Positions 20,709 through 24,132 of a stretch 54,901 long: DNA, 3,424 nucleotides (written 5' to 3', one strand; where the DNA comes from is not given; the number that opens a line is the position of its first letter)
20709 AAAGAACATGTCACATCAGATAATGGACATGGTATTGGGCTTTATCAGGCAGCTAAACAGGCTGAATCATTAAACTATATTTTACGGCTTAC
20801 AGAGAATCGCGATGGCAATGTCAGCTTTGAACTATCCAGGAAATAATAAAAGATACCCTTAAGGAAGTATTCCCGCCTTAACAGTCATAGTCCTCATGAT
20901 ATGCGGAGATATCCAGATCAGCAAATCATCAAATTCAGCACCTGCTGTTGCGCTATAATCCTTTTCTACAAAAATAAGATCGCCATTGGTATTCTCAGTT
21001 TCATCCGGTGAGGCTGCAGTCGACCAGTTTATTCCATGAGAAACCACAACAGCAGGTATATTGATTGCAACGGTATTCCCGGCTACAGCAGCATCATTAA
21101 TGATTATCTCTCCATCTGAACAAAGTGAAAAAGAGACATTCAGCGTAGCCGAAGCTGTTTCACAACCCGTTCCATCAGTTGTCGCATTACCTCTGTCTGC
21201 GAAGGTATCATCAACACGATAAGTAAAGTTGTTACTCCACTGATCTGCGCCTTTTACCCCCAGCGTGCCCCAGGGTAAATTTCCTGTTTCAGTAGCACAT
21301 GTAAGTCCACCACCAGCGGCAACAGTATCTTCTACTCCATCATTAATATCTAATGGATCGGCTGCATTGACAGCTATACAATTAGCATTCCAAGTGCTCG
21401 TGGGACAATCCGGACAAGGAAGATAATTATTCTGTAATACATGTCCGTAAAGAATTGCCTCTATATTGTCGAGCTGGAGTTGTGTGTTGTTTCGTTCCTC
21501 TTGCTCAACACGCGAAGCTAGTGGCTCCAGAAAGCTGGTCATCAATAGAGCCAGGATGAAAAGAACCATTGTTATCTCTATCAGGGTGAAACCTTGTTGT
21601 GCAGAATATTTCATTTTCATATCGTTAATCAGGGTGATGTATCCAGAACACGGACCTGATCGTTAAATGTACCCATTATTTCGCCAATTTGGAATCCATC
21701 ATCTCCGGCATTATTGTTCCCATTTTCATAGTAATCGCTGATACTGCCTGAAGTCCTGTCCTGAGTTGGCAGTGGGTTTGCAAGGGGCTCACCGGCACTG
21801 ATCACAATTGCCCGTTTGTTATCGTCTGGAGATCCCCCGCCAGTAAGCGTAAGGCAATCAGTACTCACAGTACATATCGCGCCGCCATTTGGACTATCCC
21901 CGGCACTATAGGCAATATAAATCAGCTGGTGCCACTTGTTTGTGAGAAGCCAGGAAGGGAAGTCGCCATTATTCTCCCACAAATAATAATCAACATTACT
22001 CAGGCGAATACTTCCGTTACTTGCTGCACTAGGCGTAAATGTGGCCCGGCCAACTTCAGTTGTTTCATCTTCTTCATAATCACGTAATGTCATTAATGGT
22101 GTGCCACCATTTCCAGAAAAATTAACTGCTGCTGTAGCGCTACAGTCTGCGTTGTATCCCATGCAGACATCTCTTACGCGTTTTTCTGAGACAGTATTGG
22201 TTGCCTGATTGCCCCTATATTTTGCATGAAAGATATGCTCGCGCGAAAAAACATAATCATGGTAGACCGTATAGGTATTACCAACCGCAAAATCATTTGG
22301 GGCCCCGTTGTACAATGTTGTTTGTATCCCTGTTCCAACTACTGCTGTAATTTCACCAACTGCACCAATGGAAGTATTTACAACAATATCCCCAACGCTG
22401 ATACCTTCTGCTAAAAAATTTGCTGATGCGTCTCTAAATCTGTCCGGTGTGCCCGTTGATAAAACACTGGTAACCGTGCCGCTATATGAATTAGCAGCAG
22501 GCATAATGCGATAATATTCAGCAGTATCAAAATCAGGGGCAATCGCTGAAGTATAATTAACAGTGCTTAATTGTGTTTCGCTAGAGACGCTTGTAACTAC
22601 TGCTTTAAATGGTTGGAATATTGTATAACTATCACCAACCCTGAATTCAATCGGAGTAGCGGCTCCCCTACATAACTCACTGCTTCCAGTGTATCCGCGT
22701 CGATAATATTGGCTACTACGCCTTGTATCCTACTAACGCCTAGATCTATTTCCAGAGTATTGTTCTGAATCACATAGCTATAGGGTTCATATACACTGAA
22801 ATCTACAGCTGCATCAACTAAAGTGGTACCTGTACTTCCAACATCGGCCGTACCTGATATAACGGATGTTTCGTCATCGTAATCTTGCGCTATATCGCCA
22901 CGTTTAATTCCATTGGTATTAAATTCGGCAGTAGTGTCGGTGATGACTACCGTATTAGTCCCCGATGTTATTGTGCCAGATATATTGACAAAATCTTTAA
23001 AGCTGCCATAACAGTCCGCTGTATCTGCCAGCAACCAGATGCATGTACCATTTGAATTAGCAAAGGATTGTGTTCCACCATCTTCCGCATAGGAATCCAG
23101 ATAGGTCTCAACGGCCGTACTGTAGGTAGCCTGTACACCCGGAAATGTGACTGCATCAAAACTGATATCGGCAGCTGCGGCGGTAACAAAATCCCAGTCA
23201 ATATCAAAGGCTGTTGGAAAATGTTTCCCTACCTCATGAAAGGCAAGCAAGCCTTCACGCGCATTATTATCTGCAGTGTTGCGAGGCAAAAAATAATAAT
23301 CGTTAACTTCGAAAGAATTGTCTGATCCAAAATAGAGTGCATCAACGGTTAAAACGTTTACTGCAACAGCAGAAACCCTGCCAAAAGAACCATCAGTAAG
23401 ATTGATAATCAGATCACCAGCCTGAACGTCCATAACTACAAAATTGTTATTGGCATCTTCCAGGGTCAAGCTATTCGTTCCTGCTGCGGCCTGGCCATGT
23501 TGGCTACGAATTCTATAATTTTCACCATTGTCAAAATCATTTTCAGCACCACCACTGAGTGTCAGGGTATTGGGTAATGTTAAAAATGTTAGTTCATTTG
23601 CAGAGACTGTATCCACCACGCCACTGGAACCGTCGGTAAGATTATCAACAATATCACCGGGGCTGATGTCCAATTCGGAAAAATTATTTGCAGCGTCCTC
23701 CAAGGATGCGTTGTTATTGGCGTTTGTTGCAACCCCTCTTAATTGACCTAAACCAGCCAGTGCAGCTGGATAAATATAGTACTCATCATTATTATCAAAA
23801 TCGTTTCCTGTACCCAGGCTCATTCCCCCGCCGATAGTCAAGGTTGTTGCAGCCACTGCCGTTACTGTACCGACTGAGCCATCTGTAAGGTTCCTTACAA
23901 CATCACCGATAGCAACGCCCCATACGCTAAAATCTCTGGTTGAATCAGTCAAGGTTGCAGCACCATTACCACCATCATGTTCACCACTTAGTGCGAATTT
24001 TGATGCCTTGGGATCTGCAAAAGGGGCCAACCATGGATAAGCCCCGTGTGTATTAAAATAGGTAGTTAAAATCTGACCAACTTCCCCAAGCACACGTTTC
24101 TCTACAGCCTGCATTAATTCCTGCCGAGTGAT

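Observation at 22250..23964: Unrecognised 65-70-aa tandem repeat family in a pilin-anchored protein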

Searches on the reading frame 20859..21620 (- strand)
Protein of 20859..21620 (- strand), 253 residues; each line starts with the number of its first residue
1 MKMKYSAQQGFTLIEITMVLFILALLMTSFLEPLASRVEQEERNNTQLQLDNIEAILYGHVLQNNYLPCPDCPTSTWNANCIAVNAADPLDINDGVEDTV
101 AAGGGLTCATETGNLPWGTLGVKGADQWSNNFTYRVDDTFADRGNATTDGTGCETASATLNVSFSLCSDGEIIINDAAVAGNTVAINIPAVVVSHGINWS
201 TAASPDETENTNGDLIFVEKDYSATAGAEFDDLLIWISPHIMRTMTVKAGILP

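Call 6: search_protein_families(library=pfam, max_evalue=1, proteins=[window:20859-21620:-])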
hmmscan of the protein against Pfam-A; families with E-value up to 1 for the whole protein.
window:20859-21620:- (253 aa): 1 family
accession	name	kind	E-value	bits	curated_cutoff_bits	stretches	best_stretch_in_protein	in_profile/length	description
PF07963.17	N_methyl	-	3.9e-06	26.7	21.2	1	6-29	2-25/27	Prokaryotic N-terminal methylation motif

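Call 7: search_protein_families(library=ncbifam, max_evalue=1, proteins=[window:20859-21620:-])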
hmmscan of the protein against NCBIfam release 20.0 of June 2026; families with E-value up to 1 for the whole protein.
window:20859-21620:- (253 aa): 10 families
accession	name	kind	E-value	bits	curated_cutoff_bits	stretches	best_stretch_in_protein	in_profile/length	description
TIGR01710.1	typeII_sec_gspG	equivalog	3e-07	30.5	88.85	1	9-69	1-61/134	type II secretion system major pseudopilin GspG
TIGR02532.1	IV_pilin_GFxxxE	domain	2.3e-05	24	16.3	1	8-28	1-21/24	prepilin-type N-terminal cleavage/methylation domain-containing protein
NF041013.1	T4P_ComGE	equivalog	0.0013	18.8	49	1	9-49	4-44/83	competence type IV pilus minor pilin ComGE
TIGR01708.2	typeII_sec_gspH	equivalog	0.0014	18.7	80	1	8-37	1-30/169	type II secretion system minor pseudopilin GspH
NF040999.1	pilin_ComGC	equivalog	0.0029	17.8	75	1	8-34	1-27/84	competence type IV pilus major pilin ComGC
NF040982.1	ComGD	equivalog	0.012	16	70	1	8-45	1-38/139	competence type IV pilus minor pilin ComGD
NF041002.1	pilin_ComGF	equivalog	0.037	14.2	80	1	8-47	1-39/139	competence type IV pilus minor pilin ComGF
NF007800.0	PRK10506.1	equivalog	0.045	13.6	158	1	3-29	3-29/163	prepilin peptidase-dependent protein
NF007862.0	PRK10574.1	equivalog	0.058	13.5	138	1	7-27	3-23/145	prepilin peptidase-dependent pilin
NF047828.1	T3SSXpsI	equivalog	0.18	11.8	150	1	8-45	1-38/132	type II secretion system protein XpsI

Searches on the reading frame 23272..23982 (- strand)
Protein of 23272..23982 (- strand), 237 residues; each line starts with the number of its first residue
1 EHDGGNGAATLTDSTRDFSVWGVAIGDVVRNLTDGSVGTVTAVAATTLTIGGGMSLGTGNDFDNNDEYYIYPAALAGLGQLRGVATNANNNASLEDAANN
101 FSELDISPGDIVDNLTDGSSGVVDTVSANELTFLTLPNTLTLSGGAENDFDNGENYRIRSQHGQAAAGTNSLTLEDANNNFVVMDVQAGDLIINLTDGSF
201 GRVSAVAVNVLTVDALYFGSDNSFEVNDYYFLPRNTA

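Call 49: predict_structure(alignment_id=A3)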
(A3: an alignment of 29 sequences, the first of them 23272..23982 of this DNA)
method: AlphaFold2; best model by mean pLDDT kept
length: 237 residues; sequences in the alignment: 29
mean_pLDDT: 82.6   pTM: 0.58
mean pLDDT of the five models: 82.6, 82.6, 82.4, 82.4, 82.2
residues with pLDDT >= 90: 70; 70-90: 136; 50-70: 23; < 50: 8
segments of 3 or more residues with pLDDT < 50: 74-78, 235-237
pLDDT, mean of each block of 10 residues (from residue 1): 89 86 78 84 94 85 91 52 79 86 76 85 88 76 84 85 75 86 81 84 92 91 87 60
secondary structure, 60 per line:
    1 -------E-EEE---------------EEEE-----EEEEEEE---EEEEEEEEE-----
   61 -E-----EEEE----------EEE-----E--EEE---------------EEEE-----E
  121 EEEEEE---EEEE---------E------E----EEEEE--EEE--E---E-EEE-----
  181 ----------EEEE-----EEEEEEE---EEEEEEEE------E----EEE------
elements in order: E10-12 E28-31 E37-43 E47-55 E68-71 E82-84 E93-95 E111-114 E120-126 E130-133 E155-159 E162-164 E173-175 E191-194 E200-206 E210-217 E229-231

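Call 52: fold_search(model_id=the predicted structure, library=pdb)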
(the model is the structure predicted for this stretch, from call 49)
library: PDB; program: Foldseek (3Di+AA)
matches with E <= 10: 771; with E <= 0.001: 0
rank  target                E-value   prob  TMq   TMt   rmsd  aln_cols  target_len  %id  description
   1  7vul_B                7.4e-03  0.91  0.21  0.10  13.0       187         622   14  Structure of Klebsiella Phage P560 depolymerase (released 2022-11-16)
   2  7vul_A                1.3e-02  0.80  0.20  0.09  13.3       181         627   16  Structure of Klebsiella Phage P560 depolymerase (released 2022-11-16)
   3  9nvl_C                2.7e-02  1.00  0.24  0.13   5.1        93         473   12  ATPase Hybrid F1 with the ancestral core domains Binding Dwell (released 2025-11-05)
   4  3ddy                  3.3e-02  0.54  0.19  0.24  10.9       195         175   13  Structure of lumazine protein, an optical transponder of luminescent bacteria (released 2008-07-01)
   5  9nvm_A                4.2e-02  0.99  0.23  0.12   5.1        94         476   12  ATPase Hybrid F1 with the ancestral core domains Catalytic Dwell (released 2025-11-05)
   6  3a3g_B                5.7e-02  0.47  0.20  0.25  11.1       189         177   10  Crystal structure of LumP complexed with 6,7-dimethyl-8-(1'-D-ribityl) lumazine (released 2009-11-10)
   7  8u1h_C                6.7e-02  0.99  0.24  0.13   5.3        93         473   12  Axle-less Bacillus sp. PS3 F1 ATPase mutant (released 2024-09-11)
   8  4ac9_B                6.7e-02  0.30  0.23  0.13  25.3       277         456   10  CRYSTAL STRUCTURE OF TRANSLATION ELONGATION FACTOR SELB FROM METHANOCOCCUS MARIPALUDIS IN COMPLEX WITH GDP (released 2012-08-22)
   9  4ac9_C                6.7e-02  0.25  0.22  0.13  25.4       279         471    9  CRYSTAL STRUCTURE OF TRANSLATION ELONGATION FACTOR SELB FROM METHANOCOCCUS MARIPALUDIS IN COMPLEX WITH GDP (released 2012-08-22)
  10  2hld_B                7.1e-02  1.00  0.22  0.12   3.3        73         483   16  Crystal structure of yeast mitochondrial F1-ATPase (released 2006-11-28)
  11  3oee_K                7.1e-02  1.00  0.22  0.12   3.5        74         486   18  Structure of four mutant forms of yeast F1 ATPase: alpha-F405S (released 2010-09-15)
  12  3oee_T                7.5e-02  1.00  0.23  0.12   3.2        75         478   15  Structure of four mutant forms of yeast F1 ATPase: alpha-F405S (released 2010-09-15)
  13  2r9v                  7.5e-02  0.95  0.22  0.11   6.7        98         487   13  Crystal structure of ATP synthase subunit alpha (TM1612) from Thermotoga maritima at 2.10 A resolution (released 2007-10-02)
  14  3oee_J                7.9e-02  0.98  0.24  0.13   4.9        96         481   11  Structure of four mutant forms of yeast F1 ATPase: alpha-F405S (released 2010-09-15)
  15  8rap_Z                8.4e-02  0.06  0.11  0.07  21.2       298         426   12  Structure of Sen1-ADP.BeF3 bound RNA Polymerase II pre-termination complex (released 2024-10-30)
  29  9o1h_B                1.1e-01  0.93  0.24  0.12   7.7       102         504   13  Pseudomonas aeruginosa ATPase State3 (released 2025-12-10)
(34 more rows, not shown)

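Call 55: fold_search(model_id=the predicted structure, library=viral)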
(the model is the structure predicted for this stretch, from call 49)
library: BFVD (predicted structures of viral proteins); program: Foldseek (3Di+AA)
matches with E <= 10: 966; with E <= 0.001: 20
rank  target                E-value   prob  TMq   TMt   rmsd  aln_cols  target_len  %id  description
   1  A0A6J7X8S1            8.7e-09  1.00  0.41  0.13  12.3       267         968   20  Uncharacterized protein [uncultured Caudovirales phage]
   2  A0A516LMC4            2.2e-08  1.00  0.27  0.13  22.0       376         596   18  (no name in the UniProt tables at hand)
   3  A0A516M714            6.5e-07  1.00  0.26  0.24  15.8       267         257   16  (no name in the UniProt tables at hand)
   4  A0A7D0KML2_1          6.2e-06  1.00  0.23  0.07  15.7       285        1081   15  (no name in the UniProt tables at hand)
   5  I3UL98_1              7.3e-06  1.00  0.29  0.07  13.2       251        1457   15  (no name in the UniProt tables at hand)
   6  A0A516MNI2            1.7e-05  1.00  0.22  0.19  20.2       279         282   15  (no name in the UniProt tables at hand)
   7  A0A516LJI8            3.5e-05  1.00  0.25  0.24  15.7       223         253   18  (no name in the UniProt tables at hand)
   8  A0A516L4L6            3.9e-05  1.00  0.26  0.07   1.7        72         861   49  (no name in the UniProt tables at hand)
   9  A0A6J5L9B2            4.1e-05  1.00  0.30  0.08  18.1       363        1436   10  Baseplate protein J-like [uncultured Caudovirales phage]
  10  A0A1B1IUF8            1.1e-04  0.96  0.23  0.05  18.7       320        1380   12  (no name in the UniProt tables at hand)
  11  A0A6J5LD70            2.0e-04  0.97  0.23  0.08  15.8       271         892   14  Uncharacterized protein [uncultured Caudovirales phage]
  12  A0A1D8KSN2            3.7e-04  0.84  0.19  0.07  23.2       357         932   10  Tail sheath monomer [Synechococcus phage S-WAM1]
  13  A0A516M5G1            3.9e-04  1.00  0.25  0.34  12.1       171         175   22  (no name in the UniProt tables at hand)
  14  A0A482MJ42            4.6e-04  0.97  0.25  0.07  17.4       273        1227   11  Uncharacterized protein [Nodularia phage vB_NspS-kac65v151]
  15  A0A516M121            4.6e-04  0.94  0.22  0.08  17.9       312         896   10  (no name in the UniProt tables at hand)
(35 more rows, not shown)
